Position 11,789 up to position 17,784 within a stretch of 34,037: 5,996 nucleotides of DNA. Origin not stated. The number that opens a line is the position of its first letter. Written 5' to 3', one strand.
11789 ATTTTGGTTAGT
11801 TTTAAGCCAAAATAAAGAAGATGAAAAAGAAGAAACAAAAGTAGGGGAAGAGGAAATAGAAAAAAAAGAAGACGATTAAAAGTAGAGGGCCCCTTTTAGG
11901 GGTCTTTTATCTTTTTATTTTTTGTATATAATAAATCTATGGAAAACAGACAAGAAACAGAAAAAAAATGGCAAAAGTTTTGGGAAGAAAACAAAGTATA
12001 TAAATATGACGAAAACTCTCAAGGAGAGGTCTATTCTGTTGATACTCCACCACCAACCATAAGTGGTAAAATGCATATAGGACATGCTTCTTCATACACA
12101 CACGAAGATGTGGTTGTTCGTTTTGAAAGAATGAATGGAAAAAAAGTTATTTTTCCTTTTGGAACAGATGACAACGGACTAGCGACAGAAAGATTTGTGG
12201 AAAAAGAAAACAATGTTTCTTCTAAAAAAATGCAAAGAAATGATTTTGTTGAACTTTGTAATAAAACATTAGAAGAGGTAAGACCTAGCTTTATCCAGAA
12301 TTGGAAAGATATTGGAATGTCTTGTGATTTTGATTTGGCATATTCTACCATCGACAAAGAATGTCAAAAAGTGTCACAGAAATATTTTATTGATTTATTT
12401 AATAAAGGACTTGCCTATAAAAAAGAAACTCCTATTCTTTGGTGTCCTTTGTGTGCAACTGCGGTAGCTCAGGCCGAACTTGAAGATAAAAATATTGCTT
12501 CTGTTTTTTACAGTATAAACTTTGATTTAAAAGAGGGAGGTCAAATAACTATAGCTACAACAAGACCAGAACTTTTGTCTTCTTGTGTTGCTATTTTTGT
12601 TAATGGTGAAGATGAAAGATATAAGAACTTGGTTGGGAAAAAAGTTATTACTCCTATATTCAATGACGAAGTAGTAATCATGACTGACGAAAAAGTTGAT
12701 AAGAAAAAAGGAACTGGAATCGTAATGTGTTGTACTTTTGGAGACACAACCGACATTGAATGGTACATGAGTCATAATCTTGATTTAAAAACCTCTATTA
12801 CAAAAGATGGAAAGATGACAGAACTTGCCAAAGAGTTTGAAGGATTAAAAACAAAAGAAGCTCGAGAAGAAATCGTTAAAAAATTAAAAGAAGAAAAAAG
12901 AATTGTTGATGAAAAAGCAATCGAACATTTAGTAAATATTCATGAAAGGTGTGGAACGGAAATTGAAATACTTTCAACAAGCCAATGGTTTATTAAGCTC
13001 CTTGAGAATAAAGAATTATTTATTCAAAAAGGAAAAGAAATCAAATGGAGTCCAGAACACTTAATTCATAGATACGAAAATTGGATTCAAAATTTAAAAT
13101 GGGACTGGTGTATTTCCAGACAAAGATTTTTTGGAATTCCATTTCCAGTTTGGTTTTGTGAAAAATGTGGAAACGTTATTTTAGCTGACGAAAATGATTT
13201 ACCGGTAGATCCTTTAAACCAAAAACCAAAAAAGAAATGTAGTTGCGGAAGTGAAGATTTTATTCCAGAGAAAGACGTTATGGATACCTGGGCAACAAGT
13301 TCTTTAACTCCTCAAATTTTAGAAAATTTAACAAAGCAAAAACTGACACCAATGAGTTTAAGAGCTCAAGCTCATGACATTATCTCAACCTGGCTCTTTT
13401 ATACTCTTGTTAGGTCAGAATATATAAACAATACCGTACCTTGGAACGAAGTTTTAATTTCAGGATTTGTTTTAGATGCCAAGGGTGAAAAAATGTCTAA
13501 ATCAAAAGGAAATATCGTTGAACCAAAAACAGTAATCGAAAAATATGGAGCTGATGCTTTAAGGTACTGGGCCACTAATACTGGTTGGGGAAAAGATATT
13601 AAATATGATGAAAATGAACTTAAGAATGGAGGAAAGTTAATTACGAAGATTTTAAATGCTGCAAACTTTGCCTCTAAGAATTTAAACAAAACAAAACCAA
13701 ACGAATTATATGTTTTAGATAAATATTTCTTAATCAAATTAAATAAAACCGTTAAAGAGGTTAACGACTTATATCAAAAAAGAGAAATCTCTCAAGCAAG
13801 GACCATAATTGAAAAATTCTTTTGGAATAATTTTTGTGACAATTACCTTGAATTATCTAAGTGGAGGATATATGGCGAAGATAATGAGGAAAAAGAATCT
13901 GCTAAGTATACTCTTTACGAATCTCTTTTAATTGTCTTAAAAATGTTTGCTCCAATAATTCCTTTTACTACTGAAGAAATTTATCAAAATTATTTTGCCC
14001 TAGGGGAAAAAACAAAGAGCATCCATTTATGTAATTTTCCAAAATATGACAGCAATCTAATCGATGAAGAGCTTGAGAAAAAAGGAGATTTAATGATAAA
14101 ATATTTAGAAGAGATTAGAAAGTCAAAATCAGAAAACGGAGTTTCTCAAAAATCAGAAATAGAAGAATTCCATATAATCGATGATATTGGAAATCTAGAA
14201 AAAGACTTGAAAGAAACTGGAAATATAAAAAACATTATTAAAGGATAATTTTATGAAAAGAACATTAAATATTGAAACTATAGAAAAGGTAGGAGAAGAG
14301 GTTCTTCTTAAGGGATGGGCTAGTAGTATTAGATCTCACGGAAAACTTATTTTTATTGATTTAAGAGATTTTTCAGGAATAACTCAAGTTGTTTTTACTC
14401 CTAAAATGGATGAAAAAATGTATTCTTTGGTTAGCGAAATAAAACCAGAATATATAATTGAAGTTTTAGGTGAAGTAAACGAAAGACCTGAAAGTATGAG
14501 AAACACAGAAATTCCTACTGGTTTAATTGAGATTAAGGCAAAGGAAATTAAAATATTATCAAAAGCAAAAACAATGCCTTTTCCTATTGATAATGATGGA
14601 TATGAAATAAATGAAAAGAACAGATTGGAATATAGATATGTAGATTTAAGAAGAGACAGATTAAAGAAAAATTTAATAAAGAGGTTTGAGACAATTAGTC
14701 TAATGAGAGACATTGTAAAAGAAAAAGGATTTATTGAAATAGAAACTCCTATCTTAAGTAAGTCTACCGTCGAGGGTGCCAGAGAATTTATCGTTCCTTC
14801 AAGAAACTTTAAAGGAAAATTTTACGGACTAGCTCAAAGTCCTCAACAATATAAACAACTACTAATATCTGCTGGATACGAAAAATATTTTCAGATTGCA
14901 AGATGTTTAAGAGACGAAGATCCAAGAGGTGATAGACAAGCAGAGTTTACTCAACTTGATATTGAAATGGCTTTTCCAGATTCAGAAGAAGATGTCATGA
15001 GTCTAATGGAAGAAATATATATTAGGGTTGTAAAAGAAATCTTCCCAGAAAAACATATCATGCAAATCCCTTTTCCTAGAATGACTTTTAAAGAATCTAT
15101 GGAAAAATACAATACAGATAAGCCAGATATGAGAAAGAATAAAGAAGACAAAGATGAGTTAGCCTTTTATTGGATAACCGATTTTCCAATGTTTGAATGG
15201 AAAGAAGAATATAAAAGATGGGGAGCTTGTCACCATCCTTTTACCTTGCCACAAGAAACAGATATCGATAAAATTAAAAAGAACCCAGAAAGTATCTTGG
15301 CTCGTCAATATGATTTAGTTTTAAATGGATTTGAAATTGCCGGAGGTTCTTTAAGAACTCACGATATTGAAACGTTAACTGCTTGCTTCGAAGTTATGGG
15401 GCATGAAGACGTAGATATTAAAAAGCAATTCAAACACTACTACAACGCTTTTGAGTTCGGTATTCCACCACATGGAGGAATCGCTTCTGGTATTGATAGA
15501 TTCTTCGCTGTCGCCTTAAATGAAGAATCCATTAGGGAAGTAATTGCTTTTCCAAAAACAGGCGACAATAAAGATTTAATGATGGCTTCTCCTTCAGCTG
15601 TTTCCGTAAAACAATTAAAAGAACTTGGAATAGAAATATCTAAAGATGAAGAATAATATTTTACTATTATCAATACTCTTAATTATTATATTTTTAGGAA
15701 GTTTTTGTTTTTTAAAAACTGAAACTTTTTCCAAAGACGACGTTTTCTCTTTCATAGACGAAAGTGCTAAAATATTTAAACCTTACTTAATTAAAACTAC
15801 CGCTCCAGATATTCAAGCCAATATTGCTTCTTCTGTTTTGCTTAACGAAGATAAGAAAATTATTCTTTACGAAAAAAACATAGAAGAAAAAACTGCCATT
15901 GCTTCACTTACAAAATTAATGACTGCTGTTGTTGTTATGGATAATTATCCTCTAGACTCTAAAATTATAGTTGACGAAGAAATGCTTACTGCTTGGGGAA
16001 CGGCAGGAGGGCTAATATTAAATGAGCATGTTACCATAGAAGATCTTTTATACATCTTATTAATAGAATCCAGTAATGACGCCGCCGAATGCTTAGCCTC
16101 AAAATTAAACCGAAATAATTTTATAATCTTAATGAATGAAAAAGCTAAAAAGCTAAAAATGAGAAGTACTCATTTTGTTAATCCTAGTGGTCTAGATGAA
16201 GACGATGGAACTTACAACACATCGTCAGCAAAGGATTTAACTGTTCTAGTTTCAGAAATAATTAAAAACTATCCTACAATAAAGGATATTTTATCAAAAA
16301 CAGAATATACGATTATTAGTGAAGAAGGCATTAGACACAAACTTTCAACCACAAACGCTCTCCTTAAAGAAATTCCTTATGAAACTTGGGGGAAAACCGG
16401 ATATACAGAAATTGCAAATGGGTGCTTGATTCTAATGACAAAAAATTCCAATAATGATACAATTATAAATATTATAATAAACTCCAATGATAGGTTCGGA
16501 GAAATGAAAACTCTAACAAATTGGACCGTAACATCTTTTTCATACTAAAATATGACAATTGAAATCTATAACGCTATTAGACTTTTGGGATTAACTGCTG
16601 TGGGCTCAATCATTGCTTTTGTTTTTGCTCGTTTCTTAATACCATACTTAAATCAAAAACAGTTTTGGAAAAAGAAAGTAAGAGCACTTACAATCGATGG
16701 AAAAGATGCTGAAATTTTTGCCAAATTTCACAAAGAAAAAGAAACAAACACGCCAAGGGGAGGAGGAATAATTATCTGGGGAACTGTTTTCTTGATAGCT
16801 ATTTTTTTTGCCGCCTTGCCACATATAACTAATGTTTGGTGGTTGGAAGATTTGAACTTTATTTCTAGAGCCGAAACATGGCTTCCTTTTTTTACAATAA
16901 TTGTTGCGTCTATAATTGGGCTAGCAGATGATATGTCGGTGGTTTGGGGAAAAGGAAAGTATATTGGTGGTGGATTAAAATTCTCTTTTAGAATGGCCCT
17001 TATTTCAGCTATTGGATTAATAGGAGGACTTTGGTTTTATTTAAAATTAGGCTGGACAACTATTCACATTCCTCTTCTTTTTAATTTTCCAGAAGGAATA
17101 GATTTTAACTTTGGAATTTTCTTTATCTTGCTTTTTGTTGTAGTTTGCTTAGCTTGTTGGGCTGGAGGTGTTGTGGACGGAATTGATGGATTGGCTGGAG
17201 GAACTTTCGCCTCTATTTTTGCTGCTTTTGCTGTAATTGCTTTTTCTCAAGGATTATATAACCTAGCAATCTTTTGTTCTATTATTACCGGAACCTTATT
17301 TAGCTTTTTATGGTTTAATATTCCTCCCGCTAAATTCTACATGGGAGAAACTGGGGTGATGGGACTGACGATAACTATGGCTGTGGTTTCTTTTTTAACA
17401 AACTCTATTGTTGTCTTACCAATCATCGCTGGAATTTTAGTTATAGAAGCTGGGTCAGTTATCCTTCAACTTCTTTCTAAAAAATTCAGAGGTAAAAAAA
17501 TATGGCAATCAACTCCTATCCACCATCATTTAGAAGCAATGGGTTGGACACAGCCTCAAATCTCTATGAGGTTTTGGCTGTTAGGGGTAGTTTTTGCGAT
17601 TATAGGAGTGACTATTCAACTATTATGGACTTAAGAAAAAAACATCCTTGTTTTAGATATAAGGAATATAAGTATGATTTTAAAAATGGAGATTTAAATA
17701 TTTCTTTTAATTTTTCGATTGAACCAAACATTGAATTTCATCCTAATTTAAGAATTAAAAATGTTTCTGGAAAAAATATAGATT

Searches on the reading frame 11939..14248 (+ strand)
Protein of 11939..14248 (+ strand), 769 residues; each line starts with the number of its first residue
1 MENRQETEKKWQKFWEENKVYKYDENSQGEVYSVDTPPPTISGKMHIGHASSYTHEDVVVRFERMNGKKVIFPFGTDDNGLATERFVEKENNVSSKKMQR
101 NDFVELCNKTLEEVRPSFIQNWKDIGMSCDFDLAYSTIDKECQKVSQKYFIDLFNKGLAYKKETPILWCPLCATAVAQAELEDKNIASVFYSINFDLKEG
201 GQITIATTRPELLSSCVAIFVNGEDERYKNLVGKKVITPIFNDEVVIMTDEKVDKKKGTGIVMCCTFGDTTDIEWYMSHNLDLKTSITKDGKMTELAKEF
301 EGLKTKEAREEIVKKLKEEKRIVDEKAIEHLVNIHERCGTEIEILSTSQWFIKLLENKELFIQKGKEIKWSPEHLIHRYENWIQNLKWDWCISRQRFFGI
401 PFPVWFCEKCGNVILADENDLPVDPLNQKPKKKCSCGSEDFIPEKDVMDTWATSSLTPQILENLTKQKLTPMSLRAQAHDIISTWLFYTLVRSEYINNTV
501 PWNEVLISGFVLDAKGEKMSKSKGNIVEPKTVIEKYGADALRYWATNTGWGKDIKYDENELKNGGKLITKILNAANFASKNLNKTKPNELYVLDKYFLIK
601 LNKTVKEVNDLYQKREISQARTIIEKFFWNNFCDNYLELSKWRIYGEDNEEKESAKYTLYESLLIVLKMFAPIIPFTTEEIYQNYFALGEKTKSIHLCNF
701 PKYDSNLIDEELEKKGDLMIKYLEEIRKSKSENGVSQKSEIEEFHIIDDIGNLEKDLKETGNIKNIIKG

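Call 12: search_protein_families(library=pfam, proteins=[window:11939-14248:+], max_evalue=0.001)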
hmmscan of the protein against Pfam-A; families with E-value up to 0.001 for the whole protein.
window:11939-14248:+ (769 aa): 6 families
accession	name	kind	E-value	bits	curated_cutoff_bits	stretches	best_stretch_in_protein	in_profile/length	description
PF00133.28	tRNA-synt_1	-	1.1e-88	298.2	22.7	1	10-556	1-413/414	tRNA synthetases class I (I, L, M and V)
PF08264.19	Anticodon_1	-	8.8e-39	133.2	25.1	1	594-742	1-145/148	Anticodon-binding domain of tRNA ligase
PF09334.17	tRNA-synt_1g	-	1.5e-24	87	20.1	2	34-179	3-133/391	tRNA synthetases class I (M)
PF01406.26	tRNA-synt_1e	-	4.3e-09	36.6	27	1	508-563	244-298/301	tRNA synthetases class I (C) catalytic domain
PF01921.24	tRNA-synt_1f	-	1.4e-05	24.7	27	0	510-552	274-316/360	tRNA synthetases class I (K)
PF13603.12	tRNA-synt_1_2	-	2.1e-05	24.5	25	1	232-297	85-150/185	Leucyl-tRNA synthetase, editing domain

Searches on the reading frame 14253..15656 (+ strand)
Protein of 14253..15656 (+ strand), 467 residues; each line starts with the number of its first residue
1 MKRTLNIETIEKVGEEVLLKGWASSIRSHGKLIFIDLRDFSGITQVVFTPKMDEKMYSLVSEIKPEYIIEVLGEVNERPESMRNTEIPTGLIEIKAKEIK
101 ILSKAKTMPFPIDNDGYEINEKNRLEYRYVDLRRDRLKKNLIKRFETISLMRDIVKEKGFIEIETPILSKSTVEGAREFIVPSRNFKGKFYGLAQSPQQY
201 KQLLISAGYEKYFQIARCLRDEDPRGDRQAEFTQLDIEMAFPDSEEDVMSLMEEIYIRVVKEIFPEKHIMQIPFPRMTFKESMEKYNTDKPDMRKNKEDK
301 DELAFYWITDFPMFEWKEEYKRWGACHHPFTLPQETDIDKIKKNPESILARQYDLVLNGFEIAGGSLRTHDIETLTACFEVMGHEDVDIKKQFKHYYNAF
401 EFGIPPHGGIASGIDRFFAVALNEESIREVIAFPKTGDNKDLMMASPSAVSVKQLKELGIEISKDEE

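Call 12: search_protein_families(library=pfam, proteins=[window:14253-15656:+], max_evalue=0.001)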
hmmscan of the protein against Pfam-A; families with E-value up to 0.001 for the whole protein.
window:14253-15656:+ (467 aa): 2 families
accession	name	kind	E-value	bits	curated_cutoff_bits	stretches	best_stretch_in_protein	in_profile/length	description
PF00152.25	tRNA-synt_2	-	3.3e-106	355.3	25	1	121-436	2-307/308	tRNA synthetases class II (D, K and N)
PF01336.31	tRNA_anti-codon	-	2.1e-16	60.1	27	1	17-102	1-75/75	OB-fold nucleic acid binding domain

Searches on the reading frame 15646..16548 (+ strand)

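Call 12: search_protein_families(library=pfam, proteins=[window:15646-16548:+], max_evalue=0.001)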
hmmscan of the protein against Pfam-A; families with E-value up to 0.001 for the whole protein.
window:15646-16548:+ (300 aa): 2 families
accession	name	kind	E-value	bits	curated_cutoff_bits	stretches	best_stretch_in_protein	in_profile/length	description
PF00768.25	Peptidase_S11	-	1.9e-40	139.3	27.6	1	51-280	5-237/239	D-alanyl-D-alanine carboxypeptidase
PF13354.11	Beta-lactamase2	-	7.5e-09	35.7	22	1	76-253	14-189/214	Beta-lactamase enzyme family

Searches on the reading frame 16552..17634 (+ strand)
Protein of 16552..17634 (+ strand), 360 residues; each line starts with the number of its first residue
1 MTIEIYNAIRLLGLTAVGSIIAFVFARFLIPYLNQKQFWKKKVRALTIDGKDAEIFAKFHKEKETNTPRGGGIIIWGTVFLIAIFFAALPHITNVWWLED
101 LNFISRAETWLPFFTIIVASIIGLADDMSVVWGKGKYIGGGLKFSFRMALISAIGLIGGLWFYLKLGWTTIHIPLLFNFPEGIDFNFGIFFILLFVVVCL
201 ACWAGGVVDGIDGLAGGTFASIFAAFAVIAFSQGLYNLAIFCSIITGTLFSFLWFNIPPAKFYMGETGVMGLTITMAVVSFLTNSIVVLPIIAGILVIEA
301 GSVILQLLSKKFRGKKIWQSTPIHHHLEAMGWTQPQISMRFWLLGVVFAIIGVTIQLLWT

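Call 12: search_protein_families(library=pfam, proteins=[window:16552-17634:+], max_evalue=0.001)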
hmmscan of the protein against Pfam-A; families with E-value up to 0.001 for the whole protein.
window:16552-17634:+ (360 aa): 1 family
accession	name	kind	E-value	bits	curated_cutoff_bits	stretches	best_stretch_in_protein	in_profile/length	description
PF00953.26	Glycos_transf_4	-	1.6e-18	67.7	27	1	112-282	4-158/160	Glycosyl transferase family 4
